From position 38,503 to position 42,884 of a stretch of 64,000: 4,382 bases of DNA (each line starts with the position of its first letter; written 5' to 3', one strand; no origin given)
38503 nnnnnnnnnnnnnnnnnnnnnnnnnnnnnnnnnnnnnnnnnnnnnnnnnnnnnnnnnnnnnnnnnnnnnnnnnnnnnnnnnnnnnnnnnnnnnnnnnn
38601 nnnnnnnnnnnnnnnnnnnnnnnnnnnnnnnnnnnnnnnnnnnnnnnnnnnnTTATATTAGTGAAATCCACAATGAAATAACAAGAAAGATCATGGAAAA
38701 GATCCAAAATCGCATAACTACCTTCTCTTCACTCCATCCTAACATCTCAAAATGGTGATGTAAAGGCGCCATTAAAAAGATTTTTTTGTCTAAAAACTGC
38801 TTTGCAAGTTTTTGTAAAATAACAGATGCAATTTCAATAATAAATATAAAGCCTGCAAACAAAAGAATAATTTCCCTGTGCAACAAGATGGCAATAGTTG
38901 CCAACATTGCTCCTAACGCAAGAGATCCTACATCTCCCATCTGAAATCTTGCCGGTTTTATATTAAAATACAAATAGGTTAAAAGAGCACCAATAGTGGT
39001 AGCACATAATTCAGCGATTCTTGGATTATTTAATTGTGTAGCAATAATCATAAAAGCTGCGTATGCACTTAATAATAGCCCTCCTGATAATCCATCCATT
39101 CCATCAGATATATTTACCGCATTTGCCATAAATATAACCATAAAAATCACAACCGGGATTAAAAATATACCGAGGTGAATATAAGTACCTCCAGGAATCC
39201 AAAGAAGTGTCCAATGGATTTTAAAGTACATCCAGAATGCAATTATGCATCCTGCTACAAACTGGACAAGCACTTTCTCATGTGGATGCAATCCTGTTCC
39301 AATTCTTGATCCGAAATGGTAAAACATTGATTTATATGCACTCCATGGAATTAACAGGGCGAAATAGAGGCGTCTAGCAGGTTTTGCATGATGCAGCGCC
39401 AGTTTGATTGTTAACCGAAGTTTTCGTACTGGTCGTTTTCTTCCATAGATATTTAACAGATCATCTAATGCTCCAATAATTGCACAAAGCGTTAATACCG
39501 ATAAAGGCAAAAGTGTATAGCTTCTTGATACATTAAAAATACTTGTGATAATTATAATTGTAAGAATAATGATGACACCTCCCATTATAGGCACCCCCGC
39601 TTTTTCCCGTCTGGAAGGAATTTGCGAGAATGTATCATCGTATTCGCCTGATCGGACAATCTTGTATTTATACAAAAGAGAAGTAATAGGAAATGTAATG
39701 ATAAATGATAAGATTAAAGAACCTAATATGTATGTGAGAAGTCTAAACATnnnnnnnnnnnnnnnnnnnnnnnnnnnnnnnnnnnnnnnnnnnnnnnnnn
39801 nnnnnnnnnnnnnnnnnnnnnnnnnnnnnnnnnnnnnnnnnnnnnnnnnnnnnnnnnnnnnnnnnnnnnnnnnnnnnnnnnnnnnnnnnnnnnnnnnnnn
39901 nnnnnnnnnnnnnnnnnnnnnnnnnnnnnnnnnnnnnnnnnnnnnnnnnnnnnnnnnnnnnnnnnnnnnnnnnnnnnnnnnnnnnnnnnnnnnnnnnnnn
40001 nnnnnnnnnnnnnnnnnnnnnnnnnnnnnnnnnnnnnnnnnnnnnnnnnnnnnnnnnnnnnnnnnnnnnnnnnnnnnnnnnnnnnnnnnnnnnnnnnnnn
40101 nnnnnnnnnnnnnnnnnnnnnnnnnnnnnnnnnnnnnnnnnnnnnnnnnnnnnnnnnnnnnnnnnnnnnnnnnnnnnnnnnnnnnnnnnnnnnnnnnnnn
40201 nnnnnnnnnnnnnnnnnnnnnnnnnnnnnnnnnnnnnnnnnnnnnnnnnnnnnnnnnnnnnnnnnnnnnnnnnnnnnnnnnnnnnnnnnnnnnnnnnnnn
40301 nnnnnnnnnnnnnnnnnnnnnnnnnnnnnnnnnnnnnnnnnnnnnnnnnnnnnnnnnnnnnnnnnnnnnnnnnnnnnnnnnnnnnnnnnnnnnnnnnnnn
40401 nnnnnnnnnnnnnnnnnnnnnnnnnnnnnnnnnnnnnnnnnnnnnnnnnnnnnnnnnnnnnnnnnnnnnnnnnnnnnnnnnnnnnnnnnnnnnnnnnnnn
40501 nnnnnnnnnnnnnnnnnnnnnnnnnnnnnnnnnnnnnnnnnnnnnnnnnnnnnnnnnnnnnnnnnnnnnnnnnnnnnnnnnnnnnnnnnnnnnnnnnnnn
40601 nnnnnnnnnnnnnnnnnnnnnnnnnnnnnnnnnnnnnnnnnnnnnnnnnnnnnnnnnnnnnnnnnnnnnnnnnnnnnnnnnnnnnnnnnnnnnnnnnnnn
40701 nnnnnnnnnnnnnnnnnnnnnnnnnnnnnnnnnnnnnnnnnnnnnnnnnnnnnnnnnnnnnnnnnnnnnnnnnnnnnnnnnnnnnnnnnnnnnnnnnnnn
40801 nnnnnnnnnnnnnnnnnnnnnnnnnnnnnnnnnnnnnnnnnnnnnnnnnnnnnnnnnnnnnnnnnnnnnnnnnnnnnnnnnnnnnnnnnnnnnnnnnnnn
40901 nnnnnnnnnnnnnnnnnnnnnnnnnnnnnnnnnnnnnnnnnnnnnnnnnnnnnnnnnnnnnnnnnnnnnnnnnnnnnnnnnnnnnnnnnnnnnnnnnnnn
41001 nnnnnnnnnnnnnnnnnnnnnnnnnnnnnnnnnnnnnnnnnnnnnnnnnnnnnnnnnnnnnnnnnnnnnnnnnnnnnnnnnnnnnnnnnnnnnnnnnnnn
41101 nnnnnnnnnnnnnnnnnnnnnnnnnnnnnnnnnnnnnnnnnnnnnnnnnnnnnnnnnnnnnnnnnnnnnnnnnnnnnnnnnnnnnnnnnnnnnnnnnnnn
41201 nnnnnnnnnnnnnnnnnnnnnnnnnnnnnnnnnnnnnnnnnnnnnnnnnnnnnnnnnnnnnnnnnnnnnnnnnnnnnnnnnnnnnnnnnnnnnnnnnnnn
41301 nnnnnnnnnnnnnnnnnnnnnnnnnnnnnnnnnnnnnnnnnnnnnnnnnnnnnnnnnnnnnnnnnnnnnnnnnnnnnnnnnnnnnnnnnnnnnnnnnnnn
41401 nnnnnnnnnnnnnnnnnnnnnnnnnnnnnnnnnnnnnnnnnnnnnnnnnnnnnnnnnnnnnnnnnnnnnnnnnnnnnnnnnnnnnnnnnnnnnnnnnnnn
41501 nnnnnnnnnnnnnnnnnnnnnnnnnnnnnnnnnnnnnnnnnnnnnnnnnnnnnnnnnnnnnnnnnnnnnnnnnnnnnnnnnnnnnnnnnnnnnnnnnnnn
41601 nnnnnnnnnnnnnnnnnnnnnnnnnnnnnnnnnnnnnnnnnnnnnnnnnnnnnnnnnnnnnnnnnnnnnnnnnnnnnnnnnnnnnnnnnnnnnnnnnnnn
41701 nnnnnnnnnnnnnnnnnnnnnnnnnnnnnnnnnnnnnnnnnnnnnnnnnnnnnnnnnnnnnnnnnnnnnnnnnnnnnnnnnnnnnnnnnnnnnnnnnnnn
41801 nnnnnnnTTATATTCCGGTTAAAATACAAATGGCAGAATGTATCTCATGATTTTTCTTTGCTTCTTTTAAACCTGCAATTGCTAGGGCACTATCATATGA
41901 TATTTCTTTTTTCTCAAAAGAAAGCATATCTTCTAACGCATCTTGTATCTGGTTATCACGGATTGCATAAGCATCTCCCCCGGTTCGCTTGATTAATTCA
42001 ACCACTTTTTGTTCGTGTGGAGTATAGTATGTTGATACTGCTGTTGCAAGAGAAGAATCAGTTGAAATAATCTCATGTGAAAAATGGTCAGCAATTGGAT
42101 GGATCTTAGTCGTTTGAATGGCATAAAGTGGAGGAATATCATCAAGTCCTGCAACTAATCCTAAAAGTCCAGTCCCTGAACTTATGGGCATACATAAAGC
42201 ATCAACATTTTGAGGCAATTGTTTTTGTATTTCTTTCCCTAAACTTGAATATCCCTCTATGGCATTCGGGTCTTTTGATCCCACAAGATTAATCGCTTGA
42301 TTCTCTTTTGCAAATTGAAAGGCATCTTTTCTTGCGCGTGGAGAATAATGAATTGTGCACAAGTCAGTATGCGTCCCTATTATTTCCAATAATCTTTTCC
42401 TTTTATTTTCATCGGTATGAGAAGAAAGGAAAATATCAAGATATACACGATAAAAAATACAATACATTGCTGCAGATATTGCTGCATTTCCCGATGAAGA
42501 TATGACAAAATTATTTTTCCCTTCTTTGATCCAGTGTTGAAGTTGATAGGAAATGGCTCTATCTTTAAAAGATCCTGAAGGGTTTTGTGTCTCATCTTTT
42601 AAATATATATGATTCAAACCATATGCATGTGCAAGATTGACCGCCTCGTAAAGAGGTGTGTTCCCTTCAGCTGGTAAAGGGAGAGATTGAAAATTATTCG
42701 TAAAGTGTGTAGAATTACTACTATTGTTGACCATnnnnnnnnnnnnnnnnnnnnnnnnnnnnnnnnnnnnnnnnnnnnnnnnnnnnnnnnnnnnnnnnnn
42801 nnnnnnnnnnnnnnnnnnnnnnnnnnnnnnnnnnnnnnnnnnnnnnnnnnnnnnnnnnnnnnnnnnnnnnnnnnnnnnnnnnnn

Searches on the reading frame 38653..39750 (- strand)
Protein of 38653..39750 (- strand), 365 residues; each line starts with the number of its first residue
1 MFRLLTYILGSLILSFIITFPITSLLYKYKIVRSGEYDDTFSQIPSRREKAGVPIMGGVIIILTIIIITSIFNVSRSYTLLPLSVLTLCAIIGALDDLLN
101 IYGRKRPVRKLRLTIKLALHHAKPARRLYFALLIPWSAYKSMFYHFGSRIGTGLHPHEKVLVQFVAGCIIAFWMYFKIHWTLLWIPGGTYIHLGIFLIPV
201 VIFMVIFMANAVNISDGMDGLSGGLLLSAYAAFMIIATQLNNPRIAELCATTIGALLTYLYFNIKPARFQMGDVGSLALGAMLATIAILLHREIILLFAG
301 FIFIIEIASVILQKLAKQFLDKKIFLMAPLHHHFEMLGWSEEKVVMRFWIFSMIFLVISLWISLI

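Call 12: search_protein_families(library=pfam, proteins=[window:38653-39750:-], max_evalue=0.001)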
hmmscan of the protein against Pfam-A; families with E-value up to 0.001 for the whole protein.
window:38653-39750:- (365 aa): 1 family
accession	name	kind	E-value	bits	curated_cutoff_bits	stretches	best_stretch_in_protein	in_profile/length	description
PF00953.26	Glycos_transf_4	-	1.2e-27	97.3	27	1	153-290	22-159/160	Glycosyl transferase family 4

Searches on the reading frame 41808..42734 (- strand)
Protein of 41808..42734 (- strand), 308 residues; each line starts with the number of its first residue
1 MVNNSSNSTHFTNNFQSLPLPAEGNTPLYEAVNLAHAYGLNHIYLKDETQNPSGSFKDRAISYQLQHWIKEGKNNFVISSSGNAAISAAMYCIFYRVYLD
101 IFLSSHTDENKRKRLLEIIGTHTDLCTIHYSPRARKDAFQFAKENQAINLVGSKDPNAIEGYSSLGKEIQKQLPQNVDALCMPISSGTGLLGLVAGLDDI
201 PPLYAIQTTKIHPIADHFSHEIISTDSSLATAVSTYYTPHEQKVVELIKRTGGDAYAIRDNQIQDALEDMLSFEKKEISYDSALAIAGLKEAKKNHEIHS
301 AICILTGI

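Call 12: search_protein_families(library=pfam, proteins=[window:41808-42734:-], max_evalue=0.001)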
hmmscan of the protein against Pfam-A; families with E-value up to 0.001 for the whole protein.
window:41808-42734:- (308 aa): 1 family
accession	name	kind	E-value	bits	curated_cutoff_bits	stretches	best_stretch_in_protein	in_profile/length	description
PF00291.31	PALP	-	6.6e-48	164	35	1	21-306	3-294/295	Pyridoxal-phosphate dependent enzyme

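Call 39: search_protein_families(library=ncbifam, proteins=[window:41808-42734:-], max_evalue=0.001)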
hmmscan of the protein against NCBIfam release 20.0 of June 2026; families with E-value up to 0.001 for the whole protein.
window:41808-42734:- (308 aa): 33 families (the best 25 are shown)
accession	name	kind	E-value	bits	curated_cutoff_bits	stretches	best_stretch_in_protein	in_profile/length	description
NF006205.0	PRK08329.1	equivalog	8.7e-26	90.7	358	1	40-302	71-333/347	threonine synthase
NF006050.0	PRK08197.1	equivalog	1.1e-25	90.3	303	1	23-299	78-368/406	threonine synthase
NF004170.0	PRK05638.1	equivalog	2.9e-23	82.1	421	1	22-295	63-338/442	threonine synthase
NF004996.0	PRK06381.1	equivalog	2.8e-21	75.8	266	1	24-307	14-316/319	threonine synthase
NF005035.0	PRK06450.1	equivalog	1.6e-18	66.7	301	1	41-307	65-332/338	threonine synthase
TIGR00260.1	thrC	equivalog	2.4e-17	63.1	167.1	2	22-91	19-92/340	threonine synthase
NF006390.0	PRK08639.1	equivalog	1.1e-16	60.9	421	1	25-206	25-207/418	threonine ammonia-lyase IlvA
TIGR02079.1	THD1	equivalog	2.3e-16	59.6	440.55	1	25-196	16-189/410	threonine ammonia-lyase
NF005292.0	PRK06815.1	equivalog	6.3e-15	55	371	1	25-307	21-305/320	threonine/serine dehydratase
NF006094.0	PRK08246.1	subfamily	8.8e-14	51.6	331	1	25-293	23-286/310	serine/threonine dehydratase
NF006389.0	PRK08638.1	equivalog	3.1e-13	49.3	453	1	25-299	27-302/333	bifunctional threonine ammonia-lyase/L-serine ammonia-lyase TdcB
NF005680.0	PRK07476.1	equivalog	5.3e-12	45.3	413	1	25-195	23-189/326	hydroxyectoine utilization dehydratase EutB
NF006674.0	PRK09224.1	subfamily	1e-11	44.2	577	1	25-300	25-302/508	threonine ammonia-lyase IlvA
TIGR01136.1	cysKM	subfamily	5.9e-11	42.3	344.15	1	24-198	6-185/299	cysteine synthase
TIGR01127.1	ilvA_1Cterm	equivalog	1.4e-10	40.7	378.75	1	26-305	1-281/380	threonine ammonia-lyase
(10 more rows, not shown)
